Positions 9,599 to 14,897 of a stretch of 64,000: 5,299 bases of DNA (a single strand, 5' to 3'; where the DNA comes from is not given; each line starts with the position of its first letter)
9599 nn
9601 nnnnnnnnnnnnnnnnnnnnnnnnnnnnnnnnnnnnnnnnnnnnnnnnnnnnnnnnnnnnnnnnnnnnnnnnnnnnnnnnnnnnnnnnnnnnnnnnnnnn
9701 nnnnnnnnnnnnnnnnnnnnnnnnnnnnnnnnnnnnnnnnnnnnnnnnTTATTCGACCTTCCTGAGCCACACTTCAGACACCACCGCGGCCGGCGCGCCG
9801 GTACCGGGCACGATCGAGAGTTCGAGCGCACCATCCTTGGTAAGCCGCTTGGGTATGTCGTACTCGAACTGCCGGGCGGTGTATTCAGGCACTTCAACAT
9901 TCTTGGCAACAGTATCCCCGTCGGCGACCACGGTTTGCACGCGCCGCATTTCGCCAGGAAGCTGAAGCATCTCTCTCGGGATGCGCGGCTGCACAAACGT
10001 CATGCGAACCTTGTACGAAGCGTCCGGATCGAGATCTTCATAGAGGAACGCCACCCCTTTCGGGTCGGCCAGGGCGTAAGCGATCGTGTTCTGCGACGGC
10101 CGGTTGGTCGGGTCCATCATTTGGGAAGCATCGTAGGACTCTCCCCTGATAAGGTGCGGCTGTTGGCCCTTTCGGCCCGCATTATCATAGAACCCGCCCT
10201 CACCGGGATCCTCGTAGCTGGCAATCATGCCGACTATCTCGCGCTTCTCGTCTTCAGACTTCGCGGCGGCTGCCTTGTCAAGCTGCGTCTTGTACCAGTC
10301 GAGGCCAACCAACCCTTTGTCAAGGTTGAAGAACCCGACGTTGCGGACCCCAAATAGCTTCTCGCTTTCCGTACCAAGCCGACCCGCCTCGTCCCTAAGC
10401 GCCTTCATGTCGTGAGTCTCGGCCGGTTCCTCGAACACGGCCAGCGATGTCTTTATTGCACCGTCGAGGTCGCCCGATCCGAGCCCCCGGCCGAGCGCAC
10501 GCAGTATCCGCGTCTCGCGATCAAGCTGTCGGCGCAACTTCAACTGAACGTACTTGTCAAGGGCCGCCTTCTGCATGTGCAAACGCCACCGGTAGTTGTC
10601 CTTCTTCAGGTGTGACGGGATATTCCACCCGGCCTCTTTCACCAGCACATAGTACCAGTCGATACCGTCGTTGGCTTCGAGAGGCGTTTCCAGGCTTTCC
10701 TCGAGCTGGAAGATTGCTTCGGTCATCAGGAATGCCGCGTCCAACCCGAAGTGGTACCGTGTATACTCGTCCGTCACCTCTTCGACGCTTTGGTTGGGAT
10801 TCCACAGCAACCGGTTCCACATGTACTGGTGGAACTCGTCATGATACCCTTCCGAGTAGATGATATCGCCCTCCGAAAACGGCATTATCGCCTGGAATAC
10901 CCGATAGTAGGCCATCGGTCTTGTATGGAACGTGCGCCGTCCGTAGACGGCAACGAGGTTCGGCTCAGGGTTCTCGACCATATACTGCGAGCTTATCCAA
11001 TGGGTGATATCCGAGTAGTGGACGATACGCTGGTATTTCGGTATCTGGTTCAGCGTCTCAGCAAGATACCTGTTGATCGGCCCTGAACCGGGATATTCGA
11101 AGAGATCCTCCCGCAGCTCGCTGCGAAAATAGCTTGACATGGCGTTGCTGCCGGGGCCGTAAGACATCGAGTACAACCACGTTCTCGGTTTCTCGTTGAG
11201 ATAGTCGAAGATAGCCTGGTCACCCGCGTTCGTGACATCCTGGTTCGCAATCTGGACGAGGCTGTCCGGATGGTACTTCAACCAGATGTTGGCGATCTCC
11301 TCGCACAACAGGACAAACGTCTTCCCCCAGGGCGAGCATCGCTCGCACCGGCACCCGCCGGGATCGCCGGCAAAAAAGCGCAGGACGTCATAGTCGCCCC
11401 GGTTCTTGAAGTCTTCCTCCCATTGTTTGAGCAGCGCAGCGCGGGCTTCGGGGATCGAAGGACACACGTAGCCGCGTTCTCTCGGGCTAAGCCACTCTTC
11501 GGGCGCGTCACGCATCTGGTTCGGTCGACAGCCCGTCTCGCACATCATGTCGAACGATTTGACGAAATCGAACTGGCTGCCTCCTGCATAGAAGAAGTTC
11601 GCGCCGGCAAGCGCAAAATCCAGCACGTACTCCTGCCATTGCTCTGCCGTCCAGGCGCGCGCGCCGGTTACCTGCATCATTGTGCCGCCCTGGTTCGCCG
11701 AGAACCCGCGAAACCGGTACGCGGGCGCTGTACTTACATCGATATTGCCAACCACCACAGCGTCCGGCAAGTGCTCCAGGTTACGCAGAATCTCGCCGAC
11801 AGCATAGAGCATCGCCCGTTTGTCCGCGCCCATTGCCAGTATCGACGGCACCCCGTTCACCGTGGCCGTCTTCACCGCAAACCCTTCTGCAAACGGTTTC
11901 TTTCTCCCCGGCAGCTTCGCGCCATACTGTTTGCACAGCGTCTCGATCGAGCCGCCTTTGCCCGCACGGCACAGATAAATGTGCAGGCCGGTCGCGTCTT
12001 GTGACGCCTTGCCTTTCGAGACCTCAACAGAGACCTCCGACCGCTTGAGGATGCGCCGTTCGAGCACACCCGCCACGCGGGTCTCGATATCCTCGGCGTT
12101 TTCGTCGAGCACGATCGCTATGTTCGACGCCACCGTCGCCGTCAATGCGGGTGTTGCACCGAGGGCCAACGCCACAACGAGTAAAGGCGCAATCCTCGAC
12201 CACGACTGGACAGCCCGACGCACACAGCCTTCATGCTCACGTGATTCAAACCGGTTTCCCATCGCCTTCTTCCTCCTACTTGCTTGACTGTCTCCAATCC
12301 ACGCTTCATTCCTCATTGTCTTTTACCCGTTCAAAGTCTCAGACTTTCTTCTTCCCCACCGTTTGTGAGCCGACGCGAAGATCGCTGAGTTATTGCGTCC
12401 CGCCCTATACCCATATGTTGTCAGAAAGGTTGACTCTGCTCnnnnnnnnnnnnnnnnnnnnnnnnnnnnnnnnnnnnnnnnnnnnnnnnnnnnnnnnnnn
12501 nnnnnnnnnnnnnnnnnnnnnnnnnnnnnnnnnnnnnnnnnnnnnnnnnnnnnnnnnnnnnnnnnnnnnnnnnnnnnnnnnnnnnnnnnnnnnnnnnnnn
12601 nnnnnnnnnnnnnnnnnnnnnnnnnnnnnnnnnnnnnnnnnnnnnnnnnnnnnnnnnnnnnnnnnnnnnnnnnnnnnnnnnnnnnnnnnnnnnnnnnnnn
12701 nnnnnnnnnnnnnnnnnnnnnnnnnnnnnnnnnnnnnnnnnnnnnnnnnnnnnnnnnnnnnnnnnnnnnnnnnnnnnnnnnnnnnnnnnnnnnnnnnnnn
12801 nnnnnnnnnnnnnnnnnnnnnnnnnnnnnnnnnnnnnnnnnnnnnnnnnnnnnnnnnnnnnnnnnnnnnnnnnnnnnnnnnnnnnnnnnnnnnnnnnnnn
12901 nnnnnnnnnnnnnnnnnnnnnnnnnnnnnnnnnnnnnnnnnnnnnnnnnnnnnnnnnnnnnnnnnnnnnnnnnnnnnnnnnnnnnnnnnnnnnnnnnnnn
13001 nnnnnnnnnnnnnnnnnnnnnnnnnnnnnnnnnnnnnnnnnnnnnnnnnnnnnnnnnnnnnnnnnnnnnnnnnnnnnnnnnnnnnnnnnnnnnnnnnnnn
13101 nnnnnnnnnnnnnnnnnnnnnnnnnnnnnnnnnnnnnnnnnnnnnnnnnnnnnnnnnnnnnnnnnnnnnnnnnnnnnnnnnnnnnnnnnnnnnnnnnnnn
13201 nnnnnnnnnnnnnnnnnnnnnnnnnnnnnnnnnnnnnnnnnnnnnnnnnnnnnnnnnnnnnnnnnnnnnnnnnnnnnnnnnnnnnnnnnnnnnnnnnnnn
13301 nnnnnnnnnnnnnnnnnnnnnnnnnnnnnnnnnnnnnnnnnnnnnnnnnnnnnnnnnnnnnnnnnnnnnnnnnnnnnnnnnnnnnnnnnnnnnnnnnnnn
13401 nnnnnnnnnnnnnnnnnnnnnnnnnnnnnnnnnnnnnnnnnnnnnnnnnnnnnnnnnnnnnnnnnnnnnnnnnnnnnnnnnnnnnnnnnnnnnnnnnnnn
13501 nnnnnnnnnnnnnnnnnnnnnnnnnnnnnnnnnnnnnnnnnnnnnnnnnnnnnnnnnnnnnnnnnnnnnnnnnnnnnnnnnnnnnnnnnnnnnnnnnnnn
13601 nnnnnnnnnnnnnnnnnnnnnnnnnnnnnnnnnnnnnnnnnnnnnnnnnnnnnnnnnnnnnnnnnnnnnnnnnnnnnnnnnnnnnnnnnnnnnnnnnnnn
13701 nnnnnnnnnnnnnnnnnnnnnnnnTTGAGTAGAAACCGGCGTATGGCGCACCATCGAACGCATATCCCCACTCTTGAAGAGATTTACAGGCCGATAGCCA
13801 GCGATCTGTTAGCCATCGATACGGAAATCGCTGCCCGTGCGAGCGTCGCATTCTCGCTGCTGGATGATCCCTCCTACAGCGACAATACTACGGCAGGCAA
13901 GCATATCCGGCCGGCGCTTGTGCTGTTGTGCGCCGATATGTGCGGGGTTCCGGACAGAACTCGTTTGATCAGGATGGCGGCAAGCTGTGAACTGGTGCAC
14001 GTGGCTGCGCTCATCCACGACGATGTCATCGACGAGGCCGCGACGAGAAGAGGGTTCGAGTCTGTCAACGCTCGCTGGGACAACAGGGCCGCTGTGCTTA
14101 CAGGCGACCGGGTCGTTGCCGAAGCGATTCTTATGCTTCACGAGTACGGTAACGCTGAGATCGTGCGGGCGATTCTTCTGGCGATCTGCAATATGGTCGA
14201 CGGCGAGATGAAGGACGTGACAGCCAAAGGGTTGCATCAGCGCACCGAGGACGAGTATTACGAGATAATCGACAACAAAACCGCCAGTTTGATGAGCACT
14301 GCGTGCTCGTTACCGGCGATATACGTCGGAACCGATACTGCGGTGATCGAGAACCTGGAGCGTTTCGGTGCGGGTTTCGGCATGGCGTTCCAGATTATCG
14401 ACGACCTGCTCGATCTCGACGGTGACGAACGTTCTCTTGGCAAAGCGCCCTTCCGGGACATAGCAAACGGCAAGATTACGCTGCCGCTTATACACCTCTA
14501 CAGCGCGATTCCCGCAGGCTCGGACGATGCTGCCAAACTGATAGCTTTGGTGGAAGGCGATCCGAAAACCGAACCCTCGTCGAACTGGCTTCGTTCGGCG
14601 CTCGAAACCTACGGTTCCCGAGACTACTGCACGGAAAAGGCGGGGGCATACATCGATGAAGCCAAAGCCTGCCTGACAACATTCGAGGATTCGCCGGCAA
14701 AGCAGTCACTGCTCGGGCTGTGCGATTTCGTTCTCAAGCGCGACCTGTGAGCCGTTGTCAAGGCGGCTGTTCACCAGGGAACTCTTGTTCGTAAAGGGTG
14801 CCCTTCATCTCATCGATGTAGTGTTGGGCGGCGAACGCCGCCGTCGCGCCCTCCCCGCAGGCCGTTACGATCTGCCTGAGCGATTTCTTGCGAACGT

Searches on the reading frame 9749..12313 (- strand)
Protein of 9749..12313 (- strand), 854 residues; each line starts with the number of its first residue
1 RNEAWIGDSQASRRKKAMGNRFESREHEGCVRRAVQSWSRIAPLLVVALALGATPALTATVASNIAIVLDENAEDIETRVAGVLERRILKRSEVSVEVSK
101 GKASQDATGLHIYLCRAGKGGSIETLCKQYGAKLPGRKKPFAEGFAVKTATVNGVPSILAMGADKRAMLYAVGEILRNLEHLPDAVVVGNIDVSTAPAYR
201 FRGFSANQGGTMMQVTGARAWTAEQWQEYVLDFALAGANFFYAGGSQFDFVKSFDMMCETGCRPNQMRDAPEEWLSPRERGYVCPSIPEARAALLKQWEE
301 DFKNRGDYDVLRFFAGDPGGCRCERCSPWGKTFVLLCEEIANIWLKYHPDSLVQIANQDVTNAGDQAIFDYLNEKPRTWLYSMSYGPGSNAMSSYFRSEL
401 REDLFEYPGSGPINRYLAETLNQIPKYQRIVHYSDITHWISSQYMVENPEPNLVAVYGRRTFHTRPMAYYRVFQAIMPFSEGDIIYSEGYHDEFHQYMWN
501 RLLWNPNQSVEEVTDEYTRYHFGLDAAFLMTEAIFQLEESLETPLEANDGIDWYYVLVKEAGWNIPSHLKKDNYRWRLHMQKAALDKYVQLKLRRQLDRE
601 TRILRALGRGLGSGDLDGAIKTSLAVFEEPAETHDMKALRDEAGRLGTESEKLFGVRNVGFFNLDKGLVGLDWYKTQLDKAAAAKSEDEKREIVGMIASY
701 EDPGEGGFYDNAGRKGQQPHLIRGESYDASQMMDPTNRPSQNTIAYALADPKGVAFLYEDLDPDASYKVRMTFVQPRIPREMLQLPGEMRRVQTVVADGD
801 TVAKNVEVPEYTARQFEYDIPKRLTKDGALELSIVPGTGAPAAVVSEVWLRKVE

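Call 67: search_protein_families(library=pfam, proteins=[window:9749-12313:-], max_evalue=0.00001)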
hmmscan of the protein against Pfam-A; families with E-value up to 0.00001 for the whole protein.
window:9749-12313:- (854 aa): 1 family
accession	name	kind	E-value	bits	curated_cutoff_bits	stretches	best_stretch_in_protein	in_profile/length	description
PF16126.11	DUF4838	-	6.5e-07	29.2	26.6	0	467-528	258-318/325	Domain of unknown function (DUF4838)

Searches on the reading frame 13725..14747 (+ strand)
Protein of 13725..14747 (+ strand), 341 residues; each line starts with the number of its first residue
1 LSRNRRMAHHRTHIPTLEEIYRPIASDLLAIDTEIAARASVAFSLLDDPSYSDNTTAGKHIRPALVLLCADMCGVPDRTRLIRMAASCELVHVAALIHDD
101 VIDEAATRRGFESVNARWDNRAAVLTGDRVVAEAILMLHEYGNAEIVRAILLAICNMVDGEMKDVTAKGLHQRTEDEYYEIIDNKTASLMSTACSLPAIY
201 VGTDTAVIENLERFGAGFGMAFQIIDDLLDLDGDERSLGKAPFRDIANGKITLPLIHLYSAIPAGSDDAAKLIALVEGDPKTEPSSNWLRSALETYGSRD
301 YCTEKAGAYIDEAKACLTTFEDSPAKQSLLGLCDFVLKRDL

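Call 67: search_protein_families(library=pfam, proteins=[window:13725-14747:+], max_evalue=0.00001)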
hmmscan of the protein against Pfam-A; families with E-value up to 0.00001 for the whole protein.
window:13725-14747:+ (341 aa): 1 family
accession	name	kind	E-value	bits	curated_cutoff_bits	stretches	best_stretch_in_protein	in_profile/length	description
PF00348.22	polyprenyl_synt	-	4.6e-59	200.1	27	1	54-264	11-225/251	Polyprenyl synthetase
